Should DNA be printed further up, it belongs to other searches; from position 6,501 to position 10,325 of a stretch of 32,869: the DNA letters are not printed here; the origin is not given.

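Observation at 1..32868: Window-filling single-strand glycan-assembly superoperon with an unusually high methylation load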

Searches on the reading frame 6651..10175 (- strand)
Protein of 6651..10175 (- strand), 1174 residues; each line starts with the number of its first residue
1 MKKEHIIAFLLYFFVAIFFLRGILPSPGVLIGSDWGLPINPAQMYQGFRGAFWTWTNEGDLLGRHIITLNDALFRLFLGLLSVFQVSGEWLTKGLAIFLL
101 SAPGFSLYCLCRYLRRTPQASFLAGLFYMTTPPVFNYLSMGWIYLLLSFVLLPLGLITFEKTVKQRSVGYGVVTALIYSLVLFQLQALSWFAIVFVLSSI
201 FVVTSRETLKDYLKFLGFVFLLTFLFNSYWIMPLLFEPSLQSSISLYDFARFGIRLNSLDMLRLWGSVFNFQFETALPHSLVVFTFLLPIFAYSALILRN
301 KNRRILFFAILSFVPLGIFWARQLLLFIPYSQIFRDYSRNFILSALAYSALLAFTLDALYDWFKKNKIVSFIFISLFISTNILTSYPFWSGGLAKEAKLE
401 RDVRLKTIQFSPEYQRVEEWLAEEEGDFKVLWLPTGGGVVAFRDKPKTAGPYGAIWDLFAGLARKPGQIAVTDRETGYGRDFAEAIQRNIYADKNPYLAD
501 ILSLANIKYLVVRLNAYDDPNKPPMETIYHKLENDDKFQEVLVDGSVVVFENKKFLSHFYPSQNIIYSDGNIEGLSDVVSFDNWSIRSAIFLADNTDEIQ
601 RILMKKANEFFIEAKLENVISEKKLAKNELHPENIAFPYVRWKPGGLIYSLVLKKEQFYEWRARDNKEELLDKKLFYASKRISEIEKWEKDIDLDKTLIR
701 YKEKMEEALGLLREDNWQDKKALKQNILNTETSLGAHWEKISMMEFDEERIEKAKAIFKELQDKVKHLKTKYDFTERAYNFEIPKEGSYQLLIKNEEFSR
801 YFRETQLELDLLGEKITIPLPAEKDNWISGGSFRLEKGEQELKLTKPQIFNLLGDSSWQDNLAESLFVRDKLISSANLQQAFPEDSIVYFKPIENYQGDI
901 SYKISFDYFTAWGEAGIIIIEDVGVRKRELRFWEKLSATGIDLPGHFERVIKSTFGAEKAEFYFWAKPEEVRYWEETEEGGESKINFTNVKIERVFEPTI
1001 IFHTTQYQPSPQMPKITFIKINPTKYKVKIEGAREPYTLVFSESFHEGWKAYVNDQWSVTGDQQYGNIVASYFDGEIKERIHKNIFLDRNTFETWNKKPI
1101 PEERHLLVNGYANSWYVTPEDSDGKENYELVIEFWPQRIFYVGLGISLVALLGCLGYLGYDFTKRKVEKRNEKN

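Call 4: search_protein_families(library=pfam, proteins=[window:6651-10175:-], max_evalue=0.01)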
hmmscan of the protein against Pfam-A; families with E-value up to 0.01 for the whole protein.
window:6651-10175:- (1174 aa): 0 families

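Call 9: find_homologous_proteins(query=window:6651-10175:-)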
Query window:6651-10175:- (1174 aa): 18 proteins with E <= 0.001 among 8000 candidates.
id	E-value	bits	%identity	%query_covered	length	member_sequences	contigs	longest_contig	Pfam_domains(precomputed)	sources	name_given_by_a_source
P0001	0.0e+0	2689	100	100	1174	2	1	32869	-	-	-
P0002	0.0e+0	1281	54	99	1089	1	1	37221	-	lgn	-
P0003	0.0e+0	1250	52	100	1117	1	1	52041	-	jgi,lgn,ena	-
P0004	3.7e-157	544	38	48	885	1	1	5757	-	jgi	jgi:hypothetical protein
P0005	3.7e-111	391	36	47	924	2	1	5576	PF11847.14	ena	-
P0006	2.9e-76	276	33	44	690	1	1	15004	-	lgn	-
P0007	4.5e-34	136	27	36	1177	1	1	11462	-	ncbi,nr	ncbi:MAG: hypothetical protein M1514_03470 [Patescibacteria group bacterium]|nr:hypothetical protein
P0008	5.3e-34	136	28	46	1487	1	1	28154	PF05050.20,PF02475.24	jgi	jgi:FkbM family methyltransferase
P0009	4.3e-31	126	27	48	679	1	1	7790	-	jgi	jgi:hypothetical protein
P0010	3.3e-30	123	25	50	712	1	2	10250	-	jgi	jgi:hypothetical protein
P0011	3.6e-30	123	29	37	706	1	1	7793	-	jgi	jgi:hypothetical protein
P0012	6.9e-30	122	27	49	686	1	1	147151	-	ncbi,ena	-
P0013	1.7e-26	111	27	47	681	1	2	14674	-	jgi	jgi:hypothetical protein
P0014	2.3e-20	91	24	45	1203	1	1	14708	-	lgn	-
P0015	3.2e-20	90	22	91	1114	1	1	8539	PF11847.14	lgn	-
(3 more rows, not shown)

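Call 10: find_encoding_contigs(protein=P0003, flank=10000, max_places=3)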
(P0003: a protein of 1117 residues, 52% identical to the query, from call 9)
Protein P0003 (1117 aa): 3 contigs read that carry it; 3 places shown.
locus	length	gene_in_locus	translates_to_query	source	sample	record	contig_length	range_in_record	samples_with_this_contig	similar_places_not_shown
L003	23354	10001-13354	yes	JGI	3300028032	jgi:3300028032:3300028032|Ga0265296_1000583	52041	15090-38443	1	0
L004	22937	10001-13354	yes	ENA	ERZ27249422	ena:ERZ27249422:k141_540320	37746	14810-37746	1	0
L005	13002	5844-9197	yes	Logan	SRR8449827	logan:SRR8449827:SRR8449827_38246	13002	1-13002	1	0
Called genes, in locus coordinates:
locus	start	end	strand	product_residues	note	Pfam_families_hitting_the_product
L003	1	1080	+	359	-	PF04321:RmlD_sub_bind (weak), PF01073:3Beta_HSD (weak), PF01370:Epimerase, PF02719:Polysacc_synt_2, PF16363:GDP_Man_Dehyd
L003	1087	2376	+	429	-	PF01041:DegT_DnrJ_EryC1, PF01053:Cys_Met_Meta_PP (faint), PF01212:Beta_elim_lyase (weak)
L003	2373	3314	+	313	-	PF01073:3Beta_HSD, PF01370:Epimerase, PF02719:Polysacc_synt_2, PF04321:RmlD_sub_bind, PF07993:NAD_binding_4 (weak), PF16363:GDP_Man_Dehyd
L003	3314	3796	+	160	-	PF00908:dTDP_sugar_isom, PF14667:Polysacc_synt_C (weak)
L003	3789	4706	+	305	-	PF00535:Glycos_transf_2, PF13641:Glyco_tranf_2_3, PF13632:Glyco_trans_2_3 (weak)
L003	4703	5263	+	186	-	PF00908:dTDP_sugar_isom, PF14667:Polysacc_synt_C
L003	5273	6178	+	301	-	PF01370:Epimerase, PF04321:RmlD_sub_bind, PF01073:3Beta_HSD, PF02719:Polysacc_synt_2 (weak), PF16363:GDP_Man_Dehyd, PF07993:NAD_binding_4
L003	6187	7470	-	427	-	PF08421:Methyltransf_13, PF13489:Methyltransf_23, PF08242:Methyltransf_12, PF08484:Methyltransf_14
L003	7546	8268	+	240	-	PF01209:Ubie_methyltran, PF13489:Methyltransf_23, PF02353:CMAS (weak), PF07021:MetW (weak), PF13847:Methyltransf_31, PF08241:Methyltransf_11, PF08242:Methyltransf_12, PF13649:Methyltransf_25, +1 more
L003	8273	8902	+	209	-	PF01269:Fibrillarin (weak), PF01728:FtsJ (weak), PF13489:Methyltransf_23, PF07021:MetW, PF13847:Methyltransf_31, PF08241:Methyltransf_11, PF08242:Methyltransf_12, PF13649:Methyltransf_25, +4 more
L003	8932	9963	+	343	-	PF00535:Glycos_transf_2, PF10111:Glyco_tranf_2_2 (faint), PF13641:Glyco_tranf_2_3, PF13506:Glyco_transf_21 (faint), PF13632:Glyco_trans_2_3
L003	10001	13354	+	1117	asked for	-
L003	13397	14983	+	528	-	PF02310:B12-binding, PF04055:Radical_SAM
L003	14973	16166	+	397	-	-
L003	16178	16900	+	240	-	-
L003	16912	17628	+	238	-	-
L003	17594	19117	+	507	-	PF02366:PMT (weak), PF13231:PMT_2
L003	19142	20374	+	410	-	PF01943:Polysacc_synt, PF13440:Polysacc_synt_3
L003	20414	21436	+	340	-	PF00535:Glycos_transf_2, PF10111:Glyco_tranf_2_2 (faint), PF13506:Glyco_transf_21 (faint), PF13641:Glyco_tranf_2_3, PF13632:Glyco_trans_2_3 (weak)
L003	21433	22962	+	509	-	PF13231:PMT_2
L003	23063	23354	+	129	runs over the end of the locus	PF05635:23S_rRNA_IVP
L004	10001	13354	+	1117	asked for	-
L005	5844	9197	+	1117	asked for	-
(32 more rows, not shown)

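Call 11: find_encoding_contigs(protein=P0002, flank=10000, max_places=3)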
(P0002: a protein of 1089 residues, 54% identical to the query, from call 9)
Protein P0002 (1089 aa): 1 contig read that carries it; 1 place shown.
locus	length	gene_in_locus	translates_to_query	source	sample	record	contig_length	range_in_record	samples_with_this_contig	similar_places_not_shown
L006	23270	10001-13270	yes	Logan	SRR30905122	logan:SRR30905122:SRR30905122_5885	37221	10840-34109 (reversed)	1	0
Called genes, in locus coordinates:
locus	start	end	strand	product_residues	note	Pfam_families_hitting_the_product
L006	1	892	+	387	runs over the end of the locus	PF13439:Glyco_transf_4, PF13579:Glyco_trans_4_4, PF20706:GT4-conflict (weak), PF00534:Glycos_transf_1, PF13692:Glyco_trans_1_4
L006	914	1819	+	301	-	PF03141:Methyltransf_29 (weak), PF01209:Ubie_methyltran, PF02353:CMAS (weak), PF13489:Methyltransf_23, PF13847:Methyltransf_31, PF08241:Methyltransf_11, PF08242:Methyltransf_12, PF13649:Methyltransf_25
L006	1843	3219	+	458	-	PF02310:B12-binding, PF04055:Radical_SAM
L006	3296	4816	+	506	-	PF02310:B12-binding, PF04055:Radical_SAM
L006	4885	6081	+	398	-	PF20706:GT4-conflict, PF00534:Glycos_transf_1, PF13692:Glyco_trans_1_4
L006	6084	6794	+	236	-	PF01209:Ubie_methyltran, PF03848:TehB (weak), PF13489:Methyltransf_23, PF02353:CMAS (weak), PF13847:Methyltransf_31, PF08241:Methyltransf_11, PF08242:Methyltransf_12, PF13649:Methyltransf_25, +3 more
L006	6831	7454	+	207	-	PF13489:Methyltransf_23, PF02353:CMAS, PF07021:MetW, PF06325:PrmA (weak), PF13847:Methyltransf_31, PF08241:Methyltransf_11, PF08242:Methyltransf_12, PF13649:Methyltransf_25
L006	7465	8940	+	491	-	PF02310:B12-binding, PF04055:Radical_SAM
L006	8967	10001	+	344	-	PF00535:Glycos_transf_2, PF10111:Glyco_tranf_2_2 (faint), PF13506:Glyco_transf_21 (faint), PF13641:Glyco_tranf_2_3, PF13632:Glyco_trans_2_3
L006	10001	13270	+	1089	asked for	-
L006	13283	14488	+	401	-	-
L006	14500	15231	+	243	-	-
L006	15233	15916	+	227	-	-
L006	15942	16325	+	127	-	PF05635:23S_rRNA_IVP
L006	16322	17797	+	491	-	PF02366:PMT (weak), PF13231:PMT_2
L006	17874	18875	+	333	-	PF02661:Fic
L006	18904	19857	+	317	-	PF00535:Glycos_transf_2, PF10111:Glyco_tranf_2_2 (faint), PF13641:Glyco_tranf_2_3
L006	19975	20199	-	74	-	PF07927:HicA_toxin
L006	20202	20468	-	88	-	PF15919:HicB_lk_antitox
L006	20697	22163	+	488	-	PF01943:Polysacc_synt, PF13440:Polysacc_synt_3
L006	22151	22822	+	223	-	PF02353:CMAS, PF01728:FtsJ, PF05175:MTS, PF13489:Methyltransf_23, PF13847:Methyltransf_31, PF08241:Methyltransf_11, PF08242:Methyltransf_12, PF13649:Methyltransf_25, +3 more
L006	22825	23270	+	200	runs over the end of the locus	PF13489:Methyltransf_23, PF13847:Methyltransf_31 (faint), PF08241:Methyltransf_11, PF08242:Methyltransf_12 (weak), PF13649:Methyltransf_25 (faint)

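Call 15: search_protein_families(library=ncbifam, proteins=[window:6651-10175:-], max_evalue=0.01)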
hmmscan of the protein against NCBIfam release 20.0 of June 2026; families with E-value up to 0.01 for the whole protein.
window:6651-10175:- (1174 aa): 0 families

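Call 21: find_related_loci(query=A2, collection=genome_contigs, flank=10000)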
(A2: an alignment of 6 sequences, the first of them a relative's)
Query A2 (1174 aa) in genome_contigs; peptide patterns used: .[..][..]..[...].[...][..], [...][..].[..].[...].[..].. (x = any residue, [..] = any of these).
290 stretches matched a pattern; 231 encode a relative of the query (tblastn E <= 1e-3); the best 80 are kept; 78 distinct loci.
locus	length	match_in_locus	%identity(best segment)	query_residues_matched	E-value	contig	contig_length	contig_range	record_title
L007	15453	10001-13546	39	29-1170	0e+0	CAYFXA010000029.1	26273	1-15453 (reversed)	MAG TPA_asm: uncultured Gammaproteobacteria bacterium isolate ERP108616_co1_405 genome assembly, contig: k119_930855, wh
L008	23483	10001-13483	37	21-1170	0e+0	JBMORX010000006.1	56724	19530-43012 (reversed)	MAG: Patescibacteria group bacterium isolate Betzabe_MAG191 MAG191_6, whole genome shotgun sequence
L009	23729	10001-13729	31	5-1162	4e-130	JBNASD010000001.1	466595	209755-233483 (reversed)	MAG: Microgenomates group bacterium isolate Kamch4336-1-MF-07 bin3.fa-1, whole genome shotgun sequence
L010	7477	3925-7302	30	5-1166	8e-114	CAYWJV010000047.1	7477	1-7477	MAG TPA_asm: uncultured Gammaproteobacteria bacterium isolate binchicken_co387_50 genome assembly, contig: NODE_13927_le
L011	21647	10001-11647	38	555-1170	4e-112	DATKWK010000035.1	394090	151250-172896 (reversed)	MAG TPA_asm: Candidatus Bathyarchaeia archaeon isolate SMAG_U14161 k141_3311682, whole genome shotgun sequence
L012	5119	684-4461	38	3-1166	3e-109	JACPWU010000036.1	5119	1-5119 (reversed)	MAG: Chlamydiae bacterium isolate NC_groundwater_819_Pr1_B-0.1um_44_16 Montesol18_Bp1_scaffold_627419, whole genome shot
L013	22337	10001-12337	37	555-1174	1e-103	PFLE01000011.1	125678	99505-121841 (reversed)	MAG: Candidatus Shapirobacteria bacterium CG_4_10_14_0_8_um_filter_39_15 CG_4_10_14_0.8_um_filter_scaffold_21_c, whole g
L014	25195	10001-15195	35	17-1155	2e-93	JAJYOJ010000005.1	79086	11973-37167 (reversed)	MAG: bacterium isolate DBS2-5.bin32 NODE_167_length_79086_cov_4.966350, whole genome shotgun sequence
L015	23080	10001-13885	31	2-1174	1e-84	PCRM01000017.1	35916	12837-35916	MAG: Candidatus Nealsonbacteria bacterium CG23_combo_of_CG06-09_8_20_14_all_40_13 CG23_scaffold_197_c, whole genome shot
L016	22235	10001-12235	31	5-1155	2e-69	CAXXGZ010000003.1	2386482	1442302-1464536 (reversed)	MAG: Chloroflexota bacterium isolate 2d6b9f97-f50f-46fd-9931-9ea7ae414042 genome assembly, contig: contig_3, whole genom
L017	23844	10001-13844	36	28-1171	0e+0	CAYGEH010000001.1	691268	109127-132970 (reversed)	MAG TPA_asm: uncultured Gammaproteobacteria bacterium isolate ERP113451_co2_205 genome assembly, contig: NODE_1_length_6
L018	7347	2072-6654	26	372-1157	1e-57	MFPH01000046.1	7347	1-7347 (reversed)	MAG: Candidatus Levybacteria bacterium RIFCSPLOWO2_12_FULL_37_14 rifcsplowo2_12_scaffold_42000, whole genome shotgun seq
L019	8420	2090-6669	25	306-1167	4e-57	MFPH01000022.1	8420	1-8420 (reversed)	MAG: Candidatus Levybacteria bacterium RIFCSPLOWO2_12_FULL_37_14 rifcsplowo2_12_scaffold_21436, whole genome shotgun seq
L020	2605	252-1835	31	28-549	4e-52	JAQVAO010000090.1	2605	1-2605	MAG: Patescibacteria group bacterium isolate STD2_43 NODE_211717_length_2605_cov_1.664649_Sandtown_D2, whole genome shot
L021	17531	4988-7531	29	28-1161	1e-48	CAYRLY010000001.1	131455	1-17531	MAG TPA_asm: uncultured Candidatus Saccharibacteria bacterium isolate SRP263991_co2_422 genome assembly, contig: NODE_40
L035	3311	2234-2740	47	995-1174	1e-37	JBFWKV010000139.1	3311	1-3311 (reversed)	MAG: Candidatus Omnitrophota bacterium isolate CA_2019_NHSR_50 NODE_65157_length_3311_cov_2.118090_NHSR, whole genome sh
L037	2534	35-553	46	1006-1174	4e-37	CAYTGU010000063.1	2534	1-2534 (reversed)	MAG TPA_asm: uncultured bacterium isolate binchicken_co9_176 genome assembly, contig: NODE_25857_length_2534_cov_3.52117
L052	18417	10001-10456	41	1014-1171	8e-33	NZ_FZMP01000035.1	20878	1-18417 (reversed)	Candidatus Methanoperedens nitroreducens isolate Mnv1, whole genome shotgun sequence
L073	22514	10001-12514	39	120-1166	2e-26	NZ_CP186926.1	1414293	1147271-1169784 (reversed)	Methanocaldococcus indicus strain SL43 chromosome, complete genome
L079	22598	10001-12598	24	34-1174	1e-25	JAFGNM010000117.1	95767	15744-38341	MAG: Candidatus Bathyarchaeota archaeon isolate Zod_Metabat.546 k87_11820715, whole genome shotgun sequence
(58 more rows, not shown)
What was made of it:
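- Tried and rejected: The scan was repeated with 6 sequences (call 21).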
